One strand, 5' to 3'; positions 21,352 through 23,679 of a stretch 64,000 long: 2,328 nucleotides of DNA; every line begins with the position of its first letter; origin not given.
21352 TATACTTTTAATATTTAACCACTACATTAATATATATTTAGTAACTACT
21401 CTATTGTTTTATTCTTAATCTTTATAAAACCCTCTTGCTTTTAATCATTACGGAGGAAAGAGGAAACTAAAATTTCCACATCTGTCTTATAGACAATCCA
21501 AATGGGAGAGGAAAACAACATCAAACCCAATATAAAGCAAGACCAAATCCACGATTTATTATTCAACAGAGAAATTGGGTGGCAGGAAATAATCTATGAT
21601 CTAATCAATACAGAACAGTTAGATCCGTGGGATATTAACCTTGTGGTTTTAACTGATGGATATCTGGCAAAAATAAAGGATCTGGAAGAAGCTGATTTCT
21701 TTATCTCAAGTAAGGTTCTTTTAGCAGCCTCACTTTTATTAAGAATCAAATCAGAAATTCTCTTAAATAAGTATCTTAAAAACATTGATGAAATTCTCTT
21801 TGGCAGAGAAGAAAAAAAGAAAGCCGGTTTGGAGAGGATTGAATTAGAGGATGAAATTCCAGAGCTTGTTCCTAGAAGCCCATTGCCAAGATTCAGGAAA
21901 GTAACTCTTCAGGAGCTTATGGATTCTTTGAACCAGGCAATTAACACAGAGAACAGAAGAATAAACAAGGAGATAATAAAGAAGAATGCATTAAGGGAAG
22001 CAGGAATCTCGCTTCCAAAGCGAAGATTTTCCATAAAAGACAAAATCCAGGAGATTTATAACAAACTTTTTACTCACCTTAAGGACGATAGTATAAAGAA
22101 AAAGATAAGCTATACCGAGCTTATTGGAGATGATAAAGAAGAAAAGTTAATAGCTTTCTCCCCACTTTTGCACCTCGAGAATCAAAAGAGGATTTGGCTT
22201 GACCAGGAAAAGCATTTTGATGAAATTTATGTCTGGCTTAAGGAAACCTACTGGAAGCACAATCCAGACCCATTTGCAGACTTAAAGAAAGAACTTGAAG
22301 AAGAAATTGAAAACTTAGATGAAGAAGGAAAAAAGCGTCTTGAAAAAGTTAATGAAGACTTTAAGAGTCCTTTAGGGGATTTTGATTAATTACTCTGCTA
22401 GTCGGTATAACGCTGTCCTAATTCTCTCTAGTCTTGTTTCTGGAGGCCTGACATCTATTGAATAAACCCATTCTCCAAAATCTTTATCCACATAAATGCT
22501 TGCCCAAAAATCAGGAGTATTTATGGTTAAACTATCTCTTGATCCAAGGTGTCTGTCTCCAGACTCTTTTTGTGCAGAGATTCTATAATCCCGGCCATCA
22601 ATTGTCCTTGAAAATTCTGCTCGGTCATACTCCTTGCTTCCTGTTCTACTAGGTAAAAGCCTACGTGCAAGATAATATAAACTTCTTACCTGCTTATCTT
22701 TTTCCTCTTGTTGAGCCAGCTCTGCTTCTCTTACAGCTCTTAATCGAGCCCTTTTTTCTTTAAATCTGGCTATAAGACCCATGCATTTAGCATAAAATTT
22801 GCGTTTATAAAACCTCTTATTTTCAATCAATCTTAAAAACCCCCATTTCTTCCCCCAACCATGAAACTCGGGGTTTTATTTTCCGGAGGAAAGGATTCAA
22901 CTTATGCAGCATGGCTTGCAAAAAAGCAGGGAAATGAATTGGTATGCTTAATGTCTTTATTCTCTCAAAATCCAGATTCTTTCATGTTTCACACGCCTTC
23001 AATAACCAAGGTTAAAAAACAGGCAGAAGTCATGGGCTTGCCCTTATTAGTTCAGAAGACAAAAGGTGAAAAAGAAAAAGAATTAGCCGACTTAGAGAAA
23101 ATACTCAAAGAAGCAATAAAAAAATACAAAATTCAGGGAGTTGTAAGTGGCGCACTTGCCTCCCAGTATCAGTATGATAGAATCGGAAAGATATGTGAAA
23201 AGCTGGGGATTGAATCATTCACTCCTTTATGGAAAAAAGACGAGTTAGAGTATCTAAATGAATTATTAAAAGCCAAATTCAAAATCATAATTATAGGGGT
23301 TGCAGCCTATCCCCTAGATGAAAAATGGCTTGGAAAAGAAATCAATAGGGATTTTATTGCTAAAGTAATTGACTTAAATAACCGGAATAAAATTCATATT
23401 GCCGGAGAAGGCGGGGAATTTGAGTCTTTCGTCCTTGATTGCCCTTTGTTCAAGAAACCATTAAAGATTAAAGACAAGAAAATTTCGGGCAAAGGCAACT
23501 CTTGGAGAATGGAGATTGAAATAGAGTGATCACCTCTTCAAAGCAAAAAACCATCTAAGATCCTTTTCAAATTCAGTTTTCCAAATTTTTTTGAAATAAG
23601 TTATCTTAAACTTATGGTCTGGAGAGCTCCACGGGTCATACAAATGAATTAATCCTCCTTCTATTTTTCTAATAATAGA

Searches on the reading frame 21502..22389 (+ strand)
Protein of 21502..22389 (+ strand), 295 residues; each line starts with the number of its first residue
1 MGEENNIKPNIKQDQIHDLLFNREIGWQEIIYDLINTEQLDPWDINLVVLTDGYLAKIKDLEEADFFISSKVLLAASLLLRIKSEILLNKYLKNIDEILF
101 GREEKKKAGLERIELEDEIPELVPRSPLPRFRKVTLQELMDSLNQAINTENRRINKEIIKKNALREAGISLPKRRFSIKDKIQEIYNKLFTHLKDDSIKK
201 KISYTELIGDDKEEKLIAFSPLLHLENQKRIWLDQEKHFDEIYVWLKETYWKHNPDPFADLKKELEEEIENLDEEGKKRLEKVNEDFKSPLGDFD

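Call 10: search_protein_families(library=pfam, proteins=[window:21502-22389:+])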
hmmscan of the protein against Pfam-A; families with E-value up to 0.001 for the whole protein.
window:21502-22389:+ (295 aa): 1 family
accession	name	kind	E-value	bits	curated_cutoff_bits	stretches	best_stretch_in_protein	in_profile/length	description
PF02616.19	SMC_ScpA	-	3.4e-16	60.4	24.6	1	34-245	1-230/232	Segregation and condensation protein ScpA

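Call 13: find_related_loci(query=window:21502-22389:+, collection=genome_contigs, flank=4000)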
Query window:21502-22389:+ (295 aa) in genome_contigs; peptide patterns used: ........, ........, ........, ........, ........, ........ (x = any residue, [..] = any of these).
262 stretches matched a pattern; 9 encode a relative of the query (tblastn E <= 1e-3); 9 distinct loci.
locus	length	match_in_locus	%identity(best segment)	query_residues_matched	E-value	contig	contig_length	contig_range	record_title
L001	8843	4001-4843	78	14-294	8e-146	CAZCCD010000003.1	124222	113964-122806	MAG TPA_asm: Candidatus Woesearchaeota archaeon isolate binchicken_co38_509 genome assembly, contig: NODE_392_length_124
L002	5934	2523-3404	69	1-294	2e-138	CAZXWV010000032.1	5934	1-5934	MAG TPA_asm: Candidatus Woesearchaeota archaeon isolate SRP050083_co2_138 genome assembly, contig: NODE_12324_length_593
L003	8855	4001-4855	71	10-294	9e-138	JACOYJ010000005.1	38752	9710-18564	MAG: Candidatus Pacearchaeota archaeon isolate NC_groundwater_176_Ag_S-0.1um_34_9 S4_GD2017_2_S1_scaffold_1561, whole ge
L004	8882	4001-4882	69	1-291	2e-126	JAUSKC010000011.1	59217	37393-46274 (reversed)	MAG: Nanoarchaeota archaeon isolate E14_metabat.bin.35 E14_k141_832455, whole genome shotgun sequence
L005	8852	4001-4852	68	10-293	4e-124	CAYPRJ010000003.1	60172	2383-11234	MAG TPA_asm: Candidatus Woesearchaeota archaeon isolate SRP141376_co1_231 genome assembly, contig: NODE_1307_length_6017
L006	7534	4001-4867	66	10-292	5e-123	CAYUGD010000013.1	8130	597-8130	MAG TPA_asm: Candidatus Woesearchaeota archaeon isolate binchicken_co116_430 genome assembly, contig: NODE_10356_length_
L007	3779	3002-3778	71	1-256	3e-122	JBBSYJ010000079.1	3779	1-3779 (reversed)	MAG: Nanoarchaeota archaeon isolate H32-bin101_1 H32_bin101_1_000000000079, whole genome shotgun sequence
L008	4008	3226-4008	67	8-266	8e-104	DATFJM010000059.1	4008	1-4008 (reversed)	MAG TPA_asm: Candidatus Nanoarchaeia archaeon isolate SMAG_U9144 k141_541356, whole genome shotgun sequence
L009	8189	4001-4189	40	26-88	9e-6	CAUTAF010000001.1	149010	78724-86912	MAG TPA_asm: uncultured Eubacteriales bacterium isolate SRR15839771_bin.33_MetaWRAP_v1.3_MAG genome assembly, contig: ER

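Call 45: find_homologous_proteins(query=window:21502-22389:+, max_evalue=1e-10)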
Query window:21502-22389:+ (295 aa): 4471 proteins with E <= 1e-10 among 6786 candidates; the best 120 are listed.
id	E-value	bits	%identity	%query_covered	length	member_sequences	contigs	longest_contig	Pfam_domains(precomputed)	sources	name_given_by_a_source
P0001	1.1e-185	634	100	100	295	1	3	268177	PF02616.20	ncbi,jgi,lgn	jgi:segregation and condensation protein A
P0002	1.7e-162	558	86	100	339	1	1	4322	PF02616.20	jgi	jgi:segregation and condensation protein A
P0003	1.7e-140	485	77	99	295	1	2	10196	PF02616.20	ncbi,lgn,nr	ncbi:segregation/condensation protein A [Candidatus Pacearchaeota archaeon]|nr:segregation/condensat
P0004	4.9e-140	484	75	100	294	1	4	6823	PF02616.20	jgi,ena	-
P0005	4.1e-139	481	73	99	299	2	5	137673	PF02616.20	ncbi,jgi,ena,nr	ncbi:MAG TPA: segregation/condensation protein A [Candidatus Nanoarchaeia archaeon]|nr:segregation/c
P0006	1.5e-138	479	71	100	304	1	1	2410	PF02616.20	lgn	-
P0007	2.9e-138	478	74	100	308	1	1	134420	PF02616.20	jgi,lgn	jgi:segregation and condensation protein A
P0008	1.0e-137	476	75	96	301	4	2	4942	PF02616.20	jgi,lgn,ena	-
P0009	4.9e-137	474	75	99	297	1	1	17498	PF02616.20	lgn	-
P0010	9.3e-137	473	76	97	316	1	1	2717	PF02616.20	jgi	jgi:segregation and condensation protein A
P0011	1.1e-136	473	74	97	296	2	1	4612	PF02616.20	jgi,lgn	jgi:segregation and condensation protein A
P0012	4.4e-136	471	72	97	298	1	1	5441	PF02616.20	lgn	-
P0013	9.5e-136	470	77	94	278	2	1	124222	PF02616.20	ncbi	-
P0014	2.8e-135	468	75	96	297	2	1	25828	PF02616.20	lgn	-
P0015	3.0e-135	468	73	97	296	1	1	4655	PF02616.20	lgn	-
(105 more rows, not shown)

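Call 47: find_encoding_contigs(protein=P0001, flank=10000, max_places=3)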
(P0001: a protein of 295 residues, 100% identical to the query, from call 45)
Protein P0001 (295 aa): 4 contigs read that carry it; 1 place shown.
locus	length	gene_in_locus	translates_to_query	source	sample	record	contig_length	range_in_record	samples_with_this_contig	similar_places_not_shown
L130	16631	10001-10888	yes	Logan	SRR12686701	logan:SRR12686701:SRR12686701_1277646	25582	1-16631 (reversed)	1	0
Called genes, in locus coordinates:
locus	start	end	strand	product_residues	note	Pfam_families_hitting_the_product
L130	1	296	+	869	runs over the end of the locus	PF04851:ResIII (weak), PF00270:DEAD, PF22590:Cas3-like_C_2 (faint), PF00271:Helicase_C, PF19306:WHD_Lhr, PF08494:DEAD_assoc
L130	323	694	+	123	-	PF08818:DUF1801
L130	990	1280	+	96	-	-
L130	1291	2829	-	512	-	PF02089:Palm_thioest (faint), PF01674:Lipase_2, PF00561:Abhydrolase_1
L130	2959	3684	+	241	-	PF00149:Metallophos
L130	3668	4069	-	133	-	-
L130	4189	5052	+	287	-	-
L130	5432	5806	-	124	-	PF07291:MauE (weak), PF07681:DoxX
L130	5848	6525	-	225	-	PF11848:DUF3368 (faint)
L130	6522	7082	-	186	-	-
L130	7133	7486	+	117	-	PF18477:PIN_9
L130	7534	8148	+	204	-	PF03876:SHS2_Rpb7-N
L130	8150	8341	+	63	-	PF06093:Spt4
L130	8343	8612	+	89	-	PF01282:Ribosomal_S24e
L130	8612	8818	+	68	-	PF01599:Ribosomal_S27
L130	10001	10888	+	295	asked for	PF02616:SMC_ScpA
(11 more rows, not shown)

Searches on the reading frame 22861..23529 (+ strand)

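Call 10: search_protein_families(library=pfam, proteins=[window:22861-23529:+])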
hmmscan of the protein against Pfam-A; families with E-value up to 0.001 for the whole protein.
window:22861-23529:+ (222 aa): 4 families
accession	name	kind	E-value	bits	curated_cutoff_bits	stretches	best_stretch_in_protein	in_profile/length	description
PF01902.24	Diphthami_syn_2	-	2.2e-67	227.3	23.2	1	1-220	1-215/219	Diphthamide synthase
PF24167.1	DUF7411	-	3.5e-05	23.9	28.7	1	1-99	1-88/194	Family of unknown function (DUF7411)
PF06508.19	QueC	-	0.00041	20.4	22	1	5-40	4-39/210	Queuosine biosynthesis protein QueC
PF03054.22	tRNA_Me_trans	-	0.00076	19.6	20.6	0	2-69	2-74/202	tRNA methyl transferase HUP domain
